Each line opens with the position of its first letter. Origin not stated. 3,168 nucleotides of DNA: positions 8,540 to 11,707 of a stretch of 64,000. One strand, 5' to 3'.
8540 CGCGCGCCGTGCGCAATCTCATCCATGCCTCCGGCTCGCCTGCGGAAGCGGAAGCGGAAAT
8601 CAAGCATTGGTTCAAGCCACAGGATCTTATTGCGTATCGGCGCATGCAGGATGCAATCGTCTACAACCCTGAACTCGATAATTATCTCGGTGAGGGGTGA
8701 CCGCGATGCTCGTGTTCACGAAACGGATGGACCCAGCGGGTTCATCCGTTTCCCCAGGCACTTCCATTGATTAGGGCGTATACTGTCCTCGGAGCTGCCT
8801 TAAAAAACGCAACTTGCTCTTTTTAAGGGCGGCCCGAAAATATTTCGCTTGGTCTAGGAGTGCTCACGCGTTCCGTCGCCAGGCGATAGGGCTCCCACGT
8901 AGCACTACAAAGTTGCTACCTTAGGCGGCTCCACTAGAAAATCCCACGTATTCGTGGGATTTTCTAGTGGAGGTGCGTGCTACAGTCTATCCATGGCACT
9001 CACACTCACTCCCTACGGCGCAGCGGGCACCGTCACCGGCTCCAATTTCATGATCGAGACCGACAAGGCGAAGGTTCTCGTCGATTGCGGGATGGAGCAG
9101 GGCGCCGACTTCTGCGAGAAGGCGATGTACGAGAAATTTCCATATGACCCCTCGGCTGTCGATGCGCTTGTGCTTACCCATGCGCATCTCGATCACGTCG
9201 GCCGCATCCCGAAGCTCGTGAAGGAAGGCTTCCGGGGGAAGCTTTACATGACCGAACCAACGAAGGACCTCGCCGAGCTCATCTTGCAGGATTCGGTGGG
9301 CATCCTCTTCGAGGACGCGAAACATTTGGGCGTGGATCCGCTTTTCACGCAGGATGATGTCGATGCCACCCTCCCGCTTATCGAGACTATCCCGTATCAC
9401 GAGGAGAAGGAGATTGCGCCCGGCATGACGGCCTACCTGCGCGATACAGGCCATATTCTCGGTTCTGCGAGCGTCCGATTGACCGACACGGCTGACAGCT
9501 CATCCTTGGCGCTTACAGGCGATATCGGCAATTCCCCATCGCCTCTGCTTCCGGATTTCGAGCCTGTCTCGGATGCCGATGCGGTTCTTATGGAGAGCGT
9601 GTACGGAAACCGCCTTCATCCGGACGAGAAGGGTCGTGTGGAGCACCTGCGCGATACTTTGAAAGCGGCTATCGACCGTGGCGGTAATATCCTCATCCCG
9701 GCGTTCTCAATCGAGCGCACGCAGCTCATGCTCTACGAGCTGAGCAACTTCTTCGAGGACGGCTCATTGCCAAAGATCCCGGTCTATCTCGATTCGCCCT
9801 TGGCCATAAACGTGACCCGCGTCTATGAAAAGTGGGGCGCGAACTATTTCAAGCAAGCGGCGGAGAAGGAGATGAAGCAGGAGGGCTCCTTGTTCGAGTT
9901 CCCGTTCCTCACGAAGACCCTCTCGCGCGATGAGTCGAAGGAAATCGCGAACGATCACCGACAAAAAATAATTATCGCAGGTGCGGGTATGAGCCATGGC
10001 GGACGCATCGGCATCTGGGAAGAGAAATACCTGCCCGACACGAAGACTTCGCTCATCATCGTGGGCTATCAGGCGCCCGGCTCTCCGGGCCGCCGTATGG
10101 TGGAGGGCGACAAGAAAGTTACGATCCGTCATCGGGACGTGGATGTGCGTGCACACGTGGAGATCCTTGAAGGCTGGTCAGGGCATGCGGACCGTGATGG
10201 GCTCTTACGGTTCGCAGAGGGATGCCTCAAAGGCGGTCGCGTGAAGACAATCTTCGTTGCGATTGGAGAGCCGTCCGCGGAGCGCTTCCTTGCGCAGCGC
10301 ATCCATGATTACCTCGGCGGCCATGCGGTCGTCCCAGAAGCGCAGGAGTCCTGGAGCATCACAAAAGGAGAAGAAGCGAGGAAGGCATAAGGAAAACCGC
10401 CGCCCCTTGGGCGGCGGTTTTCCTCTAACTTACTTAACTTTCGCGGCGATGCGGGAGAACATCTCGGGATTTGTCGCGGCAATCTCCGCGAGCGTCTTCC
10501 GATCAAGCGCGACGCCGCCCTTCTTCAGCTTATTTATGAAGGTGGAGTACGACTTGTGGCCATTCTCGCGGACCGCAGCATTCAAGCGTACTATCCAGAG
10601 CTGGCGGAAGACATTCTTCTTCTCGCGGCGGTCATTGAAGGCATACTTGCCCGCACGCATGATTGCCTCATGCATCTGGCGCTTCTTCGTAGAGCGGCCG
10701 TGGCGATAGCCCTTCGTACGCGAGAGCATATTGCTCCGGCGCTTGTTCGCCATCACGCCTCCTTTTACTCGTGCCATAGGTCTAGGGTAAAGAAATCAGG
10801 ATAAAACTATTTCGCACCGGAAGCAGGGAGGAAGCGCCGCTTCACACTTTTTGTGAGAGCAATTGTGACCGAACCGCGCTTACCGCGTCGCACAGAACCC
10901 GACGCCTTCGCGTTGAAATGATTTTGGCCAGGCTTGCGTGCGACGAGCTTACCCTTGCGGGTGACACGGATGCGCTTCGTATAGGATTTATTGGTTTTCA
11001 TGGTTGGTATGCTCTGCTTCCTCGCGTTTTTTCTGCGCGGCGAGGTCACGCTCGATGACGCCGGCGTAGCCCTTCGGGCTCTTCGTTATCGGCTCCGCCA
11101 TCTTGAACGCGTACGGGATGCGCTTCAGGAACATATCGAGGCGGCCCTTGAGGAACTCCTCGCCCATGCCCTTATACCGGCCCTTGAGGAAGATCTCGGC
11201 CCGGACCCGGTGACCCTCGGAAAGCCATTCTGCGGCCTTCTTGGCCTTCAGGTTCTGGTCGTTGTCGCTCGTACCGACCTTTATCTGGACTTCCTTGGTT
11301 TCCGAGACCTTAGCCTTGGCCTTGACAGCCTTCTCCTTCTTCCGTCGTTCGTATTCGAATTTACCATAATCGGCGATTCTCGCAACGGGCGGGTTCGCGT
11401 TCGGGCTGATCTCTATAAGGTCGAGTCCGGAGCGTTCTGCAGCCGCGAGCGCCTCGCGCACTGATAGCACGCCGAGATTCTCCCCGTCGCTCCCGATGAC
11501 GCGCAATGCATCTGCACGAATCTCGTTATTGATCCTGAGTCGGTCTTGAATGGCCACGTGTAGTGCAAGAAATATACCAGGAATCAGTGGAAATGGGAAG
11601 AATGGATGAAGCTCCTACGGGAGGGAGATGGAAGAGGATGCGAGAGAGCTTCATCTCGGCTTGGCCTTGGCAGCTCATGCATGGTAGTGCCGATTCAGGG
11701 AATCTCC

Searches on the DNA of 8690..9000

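Call 42: search_rna_families(source=window, start=8690, end=9000, threshold=evalue, max_evalue=10, show_alignments=2)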
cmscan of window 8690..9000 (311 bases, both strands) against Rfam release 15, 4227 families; matches with E-value up to 10: 4.
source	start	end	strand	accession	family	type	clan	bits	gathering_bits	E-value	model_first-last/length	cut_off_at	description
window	8930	8971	+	RF04041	MIR6154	Gene; miRNA;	-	16.7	100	0.69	1-77/77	no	MIR6154 microRNA precursor family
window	8917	8983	+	RF00257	mir-194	Gene; miRNA;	-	15.3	52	0.82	1-82/82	no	mir-194 microRNA precursor family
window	8790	8832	+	RF00623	P1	Gene;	-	13.8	100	1.5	137-180/180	no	Pseudomonas sRNA P1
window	8918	8984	-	RF00257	mir-194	Gene; miRNA;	-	12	52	7.8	1-82/82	no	mir-194 microRNA precursor family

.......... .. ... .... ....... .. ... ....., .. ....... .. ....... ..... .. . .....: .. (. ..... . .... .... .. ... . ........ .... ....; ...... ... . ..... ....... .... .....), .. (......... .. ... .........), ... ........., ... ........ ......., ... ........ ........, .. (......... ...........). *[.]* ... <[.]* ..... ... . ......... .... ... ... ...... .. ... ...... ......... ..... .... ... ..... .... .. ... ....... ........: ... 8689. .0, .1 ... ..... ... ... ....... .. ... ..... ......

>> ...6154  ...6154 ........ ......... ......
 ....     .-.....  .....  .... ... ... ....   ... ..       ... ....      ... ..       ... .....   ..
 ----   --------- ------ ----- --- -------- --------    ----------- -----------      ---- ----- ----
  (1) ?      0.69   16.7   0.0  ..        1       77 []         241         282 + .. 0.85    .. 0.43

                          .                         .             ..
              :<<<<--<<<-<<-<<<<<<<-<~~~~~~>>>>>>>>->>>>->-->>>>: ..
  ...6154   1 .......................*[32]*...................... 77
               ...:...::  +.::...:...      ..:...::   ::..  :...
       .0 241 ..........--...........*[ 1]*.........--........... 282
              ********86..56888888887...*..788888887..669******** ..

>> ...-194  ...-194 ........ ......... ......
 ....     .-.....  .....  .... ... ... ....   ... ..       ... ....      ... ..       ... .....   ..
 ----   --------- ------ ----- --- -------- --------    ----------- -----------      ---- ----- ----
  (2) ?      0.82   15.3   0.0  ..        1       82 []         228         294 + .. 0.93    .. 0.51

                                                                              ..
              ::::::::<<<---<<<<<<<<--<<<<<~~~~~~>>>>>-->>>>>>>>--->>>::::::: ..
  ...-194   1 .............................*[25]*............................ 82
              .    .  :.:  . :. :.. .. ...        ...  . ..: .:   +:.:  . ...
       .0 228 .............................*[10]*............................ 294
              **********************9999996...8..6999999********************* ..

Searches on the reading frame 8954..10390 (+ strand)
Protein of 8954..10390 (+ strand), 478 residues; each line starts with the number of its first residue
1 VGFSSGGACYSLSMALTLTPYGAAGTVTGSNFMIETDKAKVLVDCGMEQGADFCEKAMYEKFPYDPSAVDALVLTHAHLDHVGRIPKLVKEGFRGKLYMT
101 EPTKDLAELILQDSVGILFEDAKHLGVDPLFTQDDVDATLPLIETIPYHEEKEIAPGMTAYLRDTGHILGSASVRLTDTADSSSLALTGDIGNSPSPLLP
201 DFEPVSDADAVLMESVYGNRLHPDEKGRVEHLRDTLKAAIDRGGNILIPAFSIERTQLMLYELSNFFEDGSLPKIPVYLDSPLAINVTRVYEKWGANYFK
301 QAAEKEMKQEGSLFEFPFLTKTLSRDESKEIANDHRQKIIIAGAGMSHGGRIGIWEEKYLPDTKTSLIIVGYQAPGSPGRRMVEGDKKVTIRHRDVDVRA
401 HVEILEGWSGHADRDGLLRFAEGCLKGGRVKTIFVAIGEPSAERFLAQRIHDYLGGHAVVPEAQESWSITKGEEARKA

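Call 35: search_protein_families(library=pfam, proteins=[window:8954-10390:+], max_evalue=0.01)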
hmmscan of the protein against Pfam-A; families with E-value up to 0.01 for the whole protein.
window:8954-10390:+ (478 aa): 6 families
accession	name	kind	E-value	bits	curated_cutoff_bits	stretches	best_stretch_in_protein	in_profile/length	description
PF10996.14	Beta-Casp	-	1.2e-27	97.2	27.7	1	256-382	1-120/120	Beta-Casp domain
PF00753.33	Lactamase_B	-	5.3e-14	53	22.7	1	28-247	5-192/196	Metallo-beta-lactamase superfamily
PF16661.11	Lactamase_B_6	-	8.6e-09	35.5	27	1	34-180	2-153/193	Metallo-beta-lactamase superfamily domain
PF07521.17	RMMBL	-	7.3e-08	32.7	21.6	1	395-461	1-63/63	Zn-dependent metallo-hydrolase RNA specificity domain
PF12706.13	Lactamase_B_2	-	1.4e-06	28.5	27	1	41-195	3-147/200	Beta-lactamase superfamily domain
PF23023.1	Anti-Pycsar_Apyc1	-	0.0029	17.6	50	1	28-176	19-155/250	Anti-Pycsar protein Apyc1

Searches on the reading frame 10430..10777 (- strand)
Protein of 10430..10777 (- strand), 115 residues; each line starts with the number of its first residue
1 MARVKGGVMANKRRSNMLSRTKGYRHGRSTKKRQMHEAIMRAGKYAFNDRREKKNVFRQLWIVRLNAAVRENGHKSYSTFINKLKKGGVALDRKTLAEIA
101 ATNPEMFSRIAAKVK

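Call 11: find_encoding_contigs(protein=window:10430-10777:-, flank=4000, max_places=10)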
Protein window:10430-10777:- (115 aa): no gene with exactly this product is on record in the collection.

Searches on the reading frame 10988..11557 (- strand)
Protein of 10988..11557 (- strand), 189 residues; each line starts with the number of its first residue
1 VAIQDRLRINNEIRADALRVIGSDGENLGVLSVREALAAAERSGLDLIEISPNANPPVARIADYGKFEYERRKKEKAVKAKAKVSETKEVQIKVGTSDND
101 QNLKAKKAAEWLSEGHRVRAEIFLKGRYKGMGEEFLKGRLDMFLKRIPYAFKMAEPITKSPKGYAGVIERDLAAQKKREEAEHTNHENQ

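Call 12: find_related_loci(query=window:10988-11557:-, collection=genome_contigs, flank=3000)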
Query window:10988-11557:- (189 aa) in genome_contigs; peptide patterns used: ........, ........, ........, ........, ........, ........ (x = any residue, [..] = any of these).
599 stretches matched a pattern (row limit reached: there are more); 547 encode a relative of the query (tblastn E <= 1e-3); the best 80 are kept; 80 distinct loci.
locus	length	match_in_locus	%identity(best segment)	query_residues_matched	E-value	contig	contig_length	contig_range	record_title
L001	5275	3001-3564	91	1-189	2e-104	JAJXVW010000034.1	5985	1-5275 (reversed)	MAG: bacterium isolate BP5.bin47 NODE_25991_length_5985_cov_1.248208, whole genome shotgun sequence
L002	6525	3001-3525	79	5-179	5e-90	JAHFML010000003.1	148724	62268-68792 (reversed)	MAG: bacterium isolate nzgw456 NODE_40_length_148725_cov_22.862971, whole genome shotgun sequence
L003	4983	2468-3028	76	3-188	1e-89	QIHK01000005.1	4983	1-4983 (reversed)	MAG: Candidatus Kaiserbacteria bacterium isolate SZUA-125 Ga0063293_10026338, whole genome shotgun sequence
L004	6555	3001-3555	79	5-189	3e-89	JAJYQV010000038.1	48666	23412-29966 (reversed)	MAG: bacterium isolate DS4.bin61 NODE_580_length_48666_cov_5.171903, whole genome shotgun sequence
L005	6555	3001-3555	79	5-189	9e-89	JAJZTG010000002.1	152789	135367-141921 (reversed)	MAG: bacterium isolate SKS3.bin68 NODE_122_length_152789_cov_6.440693, whole genome shotgun sequence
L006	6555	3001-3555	77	5-189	4e-88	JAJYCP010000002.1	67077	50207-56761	MAG: bacterium isolate BP9.bin55 NODE_586_length_67077_cov_3.266527, whole genome shotgun sequence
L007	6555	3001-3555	78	5-189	1e-87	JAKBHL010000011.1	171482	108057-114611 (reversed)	MAG: bacterium isolate DBS1-3.bin101 NODE_57_length_171482_cov_3.30188, whole genome shotgun sequence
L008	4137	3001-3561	74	5-186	4e-87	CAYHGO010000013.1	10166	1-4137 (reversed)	MAG TPA_asm: uncultured Candidatus Saccharibacteria bacterium isolate ERP119705_co12_96 genome assembly, contig: NODE_80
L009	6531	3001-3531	74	5-181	1e-86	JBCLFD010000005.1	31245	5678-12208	Candidatus Paceibacteria bacterium isolate SLM_LV1_02b-P15 Node_5_length_31245_cov_79.828194, whole genome shotgun seque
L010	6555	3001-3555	75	5-188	1e-86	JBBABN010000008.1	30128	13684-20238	MAG: Candidatus Paceibacterota bacterium isolate SO_2017_LW1_21 NODE_1099_length_30128_cov_1.037299_LW64-88_2017, whole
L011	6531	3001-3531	75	5-181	8e-87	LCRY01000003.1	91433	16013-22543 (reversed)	MAG: Parcubacteria group bacterium GW2011_GWA1_56_13 UY93_C0003, whole genome shotgun sequence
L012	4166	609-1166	73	5-186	7e-87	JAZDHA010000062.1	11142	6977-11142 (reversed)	MAG: bacterium isolate MEGAHIT-group-0.294 k141_18658437, whole genome shotgun sequence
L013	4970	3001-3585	73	5-189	1e-84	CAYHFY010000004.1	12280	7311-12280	MAG TPA_asm: uncultured Candidatus Saccharibacteria bacterium isolate ERP119705_co10_170 genome assembly, contig: NODE_4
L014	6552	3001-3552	76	5-189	1e-84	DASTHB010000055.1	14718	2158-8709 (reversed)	MAG TPA_asm: Candidatus Paceibacterota bacterium isolate SMAG_U46 k141_274280, whole genome shotgun sequence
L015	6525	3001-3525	78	5-179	2e-84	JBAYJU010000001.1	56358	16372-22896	MAG: Candidatus Paceibacterota bacterium isolate SO_2016_GW1_63 scaffold01141_OW334_2016, whole genome shotgun sequence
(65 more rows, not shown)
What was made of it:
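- (2) The organism is a Paceibacterota/Kaiserbacteria-like CPR bacterium (call 12).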

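Call 21: find_homologous_proteins(query=window:10988-11557:-, max_evalue=1e-40)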
Query window:10988-11557:- (189 aa): 2330 proteins with E <= 1e-40 among 5440 candidates; the best 120 are listed.
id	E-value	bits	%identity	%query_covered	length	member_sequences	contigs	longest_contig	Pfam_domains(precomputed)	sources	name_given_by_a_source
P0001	1.2e-115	401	100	100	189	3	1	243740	PF00707.28,PF05198.22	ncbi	-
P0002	1.7e-100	352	90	100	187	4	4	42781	PF00707.28,PF05198.22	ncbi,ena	-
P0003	1.3e-97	342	88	96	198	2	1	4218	PF00707.28,PF05198.22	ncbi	-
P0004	2.5e-89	315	85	94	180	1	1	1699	PF00707.28,PF05198.22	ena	-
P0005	4.6e-89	314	79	99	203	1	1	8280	PF00707.28,PF05198.22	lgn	-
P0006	8.8e-88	310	80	98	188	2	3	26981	PF00707.28,PF05198.22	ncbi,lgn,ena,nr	ncbi:MAG TPA: translation initiation factor IF-3 [Candidatus Paceibacterota bacterium]|nr:translatio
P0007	1.0e-87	310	79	98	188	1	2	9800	PF00707.28,PF05198.22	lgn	-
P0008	2.1e-87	309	79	98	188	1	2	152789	PF00707.28,PF05198.22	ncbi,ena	-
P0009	2.4e-87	309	79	99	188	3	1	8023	PF00707.28,PF05198.22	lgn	-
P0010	3.1e-87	309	79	97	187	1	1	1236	PF00707.28,PF05198.22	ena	-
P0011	9.3e-87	307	77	98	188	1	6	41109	PF00707.28,PF05198.22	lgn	-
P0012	1.0e-86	307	78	98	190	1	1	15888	PF00707.28,PF05198.22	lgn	-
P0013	1.7e-86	306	77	98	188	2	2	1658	PF00707.28,PF05198.22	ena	-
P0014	2.6e-86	305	78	98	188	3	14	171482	PF00707.28,PF05198.22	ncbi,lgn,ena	-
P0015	2.7e-86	305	77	98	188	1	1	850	PF00707.28,PF05198.22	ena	-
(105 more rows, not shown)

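Call 22: find_encoding_contigs(protein=P0001, flank=3000, max_places=10)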
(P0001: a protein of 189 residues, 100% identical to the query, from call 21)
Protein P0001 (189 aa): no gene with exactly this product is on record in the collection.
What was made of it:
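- On MITE: The rest of the source genome was not accessible (calls 11, 22), so copy number within the genome remains unknown.
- The rest of the source genome (a contig of 243,740 bp) could not be retrieved (calls 11, 22), so copy number in the genome is unknown.
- Tried and rejected: Retrieving the source contig by exact protein look-up failed (calls 11, 22).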

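Call 23: find_encoding_contigs(protein=P0002, flank=3000, max_places=10)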
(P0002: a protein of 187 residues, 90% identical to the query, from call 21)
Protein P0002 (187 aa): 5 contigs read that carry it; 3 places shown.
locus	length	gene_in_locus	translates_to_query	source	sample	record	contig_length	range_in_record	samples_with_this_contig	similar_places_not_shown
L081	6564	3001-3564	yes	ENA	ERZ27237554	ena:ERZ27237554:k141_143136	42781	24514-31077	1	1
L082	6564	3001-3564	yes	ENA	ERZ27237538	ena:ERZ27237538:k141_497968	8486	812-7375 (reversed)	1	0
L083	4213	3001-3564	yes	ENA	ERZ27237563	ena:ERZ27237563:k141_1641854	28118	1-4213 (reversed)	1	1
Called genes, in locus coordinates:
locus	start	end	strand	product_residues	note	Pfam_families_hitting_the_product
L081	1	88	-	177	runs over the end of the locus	PF02525:Flavodoxin_2, PF03358:FMN_red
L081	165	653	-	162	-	-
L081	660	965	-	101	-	PF10108:DNA_pol_B_exo2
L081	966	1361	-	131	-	-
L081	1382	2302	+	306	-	PF13091:PLDc_2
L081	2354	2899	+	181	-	-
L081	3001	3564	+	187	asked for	PF05198:IF3_N, PF00707:IF3_C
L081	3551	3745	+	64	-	PF01632:Ribosomal_L35p (weak)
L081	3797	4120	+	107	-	PF00453:Ribosomal_L20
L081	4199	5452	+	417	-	PF07690:MFS_1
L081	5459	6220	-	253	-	PF03372:Exo_endo_phos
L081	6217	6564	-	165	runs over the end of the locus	PF12570:DUF3750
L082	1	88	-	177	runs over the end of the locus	PF02525:Flavodoxin_2, PF03358:FMN_red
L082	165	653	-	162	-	-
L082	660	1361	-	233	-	PF13482:RNase_H_2, PF10108:DNA_pol_B_exo2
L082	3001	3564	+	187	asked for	PF05198:IF3_N, PF00707:IF3_C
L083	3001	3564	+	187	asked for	PF05198:IF3_N, PF00707:IF3_C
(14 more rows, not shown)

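Call 24: list_cluster_members(proteins=[P0001, P0002, P0003])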
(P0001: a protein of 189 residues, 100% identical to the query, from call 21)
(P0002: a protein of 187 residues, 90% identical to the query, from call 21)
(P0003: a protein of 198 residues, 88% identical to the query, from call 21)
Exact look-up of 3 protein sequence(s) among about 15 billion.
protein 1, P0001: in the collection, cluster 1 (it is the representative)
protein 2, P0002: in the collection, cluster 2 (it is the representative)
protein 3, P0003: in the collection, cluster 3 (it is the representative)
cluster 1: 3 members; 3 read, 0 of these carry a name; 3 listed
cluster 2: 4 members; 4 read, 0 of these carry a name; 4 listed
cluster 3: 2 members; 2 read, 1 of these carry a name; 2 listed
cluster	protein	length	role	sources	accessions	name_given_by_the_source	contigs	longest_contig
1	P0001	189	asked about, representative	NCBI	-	-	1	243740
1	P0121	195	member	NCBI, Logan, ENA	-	-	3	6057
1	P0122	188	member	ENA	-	-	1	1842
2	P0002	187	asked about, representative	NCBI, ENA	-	-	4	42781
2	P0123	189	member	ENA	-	-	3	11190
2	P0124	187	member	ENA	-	-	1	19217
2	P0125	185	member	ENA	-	-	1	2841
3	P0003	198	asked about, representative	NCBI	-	-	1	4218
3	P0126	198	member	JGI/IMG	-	translation initiation factor IF-3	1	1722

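Call 25: find_encoding_contigs(protein=P0122, flank=3000, max_places=10)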
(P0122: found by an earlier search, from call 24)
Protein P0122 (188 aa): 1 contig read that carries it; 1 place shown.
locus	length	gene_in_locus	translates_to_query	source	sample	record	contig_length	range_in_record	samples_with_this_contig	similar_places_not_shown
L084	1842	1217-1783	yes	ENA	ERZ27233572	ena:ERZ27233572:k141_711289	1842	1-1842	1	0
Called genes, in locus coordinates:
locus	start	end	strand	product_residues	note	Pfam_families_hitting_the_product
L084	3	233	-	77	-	?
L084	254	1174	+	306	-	PF13091:PLDc_2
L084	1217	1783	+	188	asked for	PF05198:IF3_N, PF00707:IF3_C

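Call 26: find_encoding_contigs(protein=P0121, flank=3000, max_places=10)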
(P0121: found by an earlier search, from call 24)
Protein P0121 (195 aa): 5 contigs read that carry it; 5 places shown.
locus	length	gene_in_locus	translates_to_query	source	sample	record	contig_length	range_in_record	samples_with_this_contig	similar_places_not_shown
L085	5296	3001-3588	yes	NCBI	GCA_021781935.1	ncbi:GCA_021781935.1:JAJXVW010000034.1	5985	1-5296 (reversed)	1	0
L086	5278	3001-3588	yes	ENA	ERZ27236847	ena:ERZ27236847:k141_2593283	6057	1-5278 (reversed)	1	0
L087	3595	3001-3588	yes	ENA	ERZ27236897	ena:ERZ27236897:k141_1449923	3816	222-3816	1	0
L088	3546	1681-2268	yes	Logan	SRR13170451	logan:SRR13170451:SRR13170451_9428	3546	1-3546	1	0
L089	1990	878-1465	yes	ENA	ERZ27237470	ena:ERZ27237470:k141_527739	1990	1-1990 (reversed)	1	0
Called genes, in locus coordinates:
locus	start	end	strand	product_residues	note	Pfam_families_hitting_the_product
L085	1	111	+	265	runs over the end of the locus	?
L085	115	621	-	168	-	PF09900:DUF2127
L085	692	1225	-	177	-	PF02525:Flavodoxin_2, PF03358:FMN_red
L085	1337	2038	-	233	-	PF13482:RNase_H_2, PF10108:DNA_pol_B_exo2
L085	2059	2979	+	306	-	PF13091:PLDc_2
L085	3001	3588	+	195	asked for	PF05198:IF3_N, PF00707:IF3_C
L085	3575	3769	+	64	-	PF01632:Ribosomal_L35p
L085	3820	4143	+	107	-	PF00453:Ribosomal_L20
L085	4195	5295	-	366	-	?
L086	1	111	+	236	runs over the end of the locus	-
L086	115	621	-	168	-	PF09900:DUF2127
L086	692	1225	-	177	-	PF02525:Flavodoxin_2, PF03358:FMN_red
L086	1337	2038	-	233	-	PF13482:RNase_H_2, PF10108:DNA_pol_B_exo2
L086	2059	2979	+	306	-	PF13091:PLDc_2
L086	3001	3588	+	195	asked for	PF05198:IF3_N, PF00707:IF3_C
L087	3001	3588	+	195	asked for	PF05198:IF3_N, PF00707:IF3_C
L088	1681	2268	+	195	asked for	PF05198:IF3_N, PF00707:IF3_C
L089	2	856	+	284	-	?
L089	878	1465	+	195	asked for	PF05198:IF3_N, PF00707:IF3_C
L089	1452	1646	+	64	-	PF01632:Ribosomal_L35p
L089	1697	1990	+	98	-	?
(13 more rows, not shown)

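Call 76: search_protein_families(library=padloc, proteins=[L085:1337-2038:-, L085:2059-2979:+, L081:165-653:-, L081:2354-2899:+], max_evalue=0.01)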
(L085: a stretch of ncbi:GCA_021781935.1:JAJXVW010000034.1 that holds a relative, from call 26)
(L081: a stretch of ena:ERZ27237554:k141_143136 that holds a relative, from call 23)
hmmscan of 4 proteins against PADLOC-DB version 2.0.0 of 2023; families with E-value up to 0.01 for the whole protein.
L085:1337-2038:- (233 aa): 0 families

L085:2059-2979:+ (306 aa): 14 families
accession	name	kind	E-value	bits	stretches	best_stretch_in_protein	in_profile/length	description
PDLC02614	DrmC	-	7.5e-09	33.6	1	66-177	27-137/153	DrmC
PDLC02585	DrmC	-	2.7e-07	28.4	1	58-170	103-223/253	DrmC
PDLC02606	DrmC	-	2.8e-07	28.5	1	55-170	29-152/182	DrmC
PDLC02607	DrmC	-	6.7e-07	26.9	1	39-183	95-245/265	DrmC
PDLC02605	DrmC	-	2.3e-06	25.4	1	58-115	113-171/270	DrmC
PDLC02589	DrmC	-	2.6e-06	24.8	1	55-183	105-245/264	DrmC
PDLC02901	DpdK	-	4.3e-06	24.5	1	118-184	99-161/173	DpdK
PDLC02597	DrmC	-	8.2e-06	23.8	1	58-180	94-224/242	DrmC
PDLC02608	DrmC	-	3.7e-05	21.6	1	66-171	23-131/162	DrmC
PDLC02609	DrmC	-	5.1e-05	21.3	1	64-188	100-229/241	DrmC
PDLC02588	DrmC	-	5.7e-05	20.9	1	62-170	106-222/256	DrmC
PDLC02595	DrmC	-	0.00029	18.6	1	68-171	124-239/269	DrmC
PDLC02602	DrmC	-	0.00039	17.5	1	57-115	103-162/381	DrmC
PDLC02899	DpdK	-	0.0069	14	1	142-182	121-161/247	DpdK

L081:165-653:- (162 aa): 1 family
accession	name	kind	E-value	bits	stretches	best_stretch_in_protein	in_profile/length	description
PDLC04809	PDC-S02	-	0.00079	17.2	1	5-51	33-82/156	-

L081:2354-2899:+ (181 aa): 0 families
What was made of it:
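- Tried and rejected: A defence-island explanation for the lost genes gave only weak DrmC/PLD-type matches (call 76).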
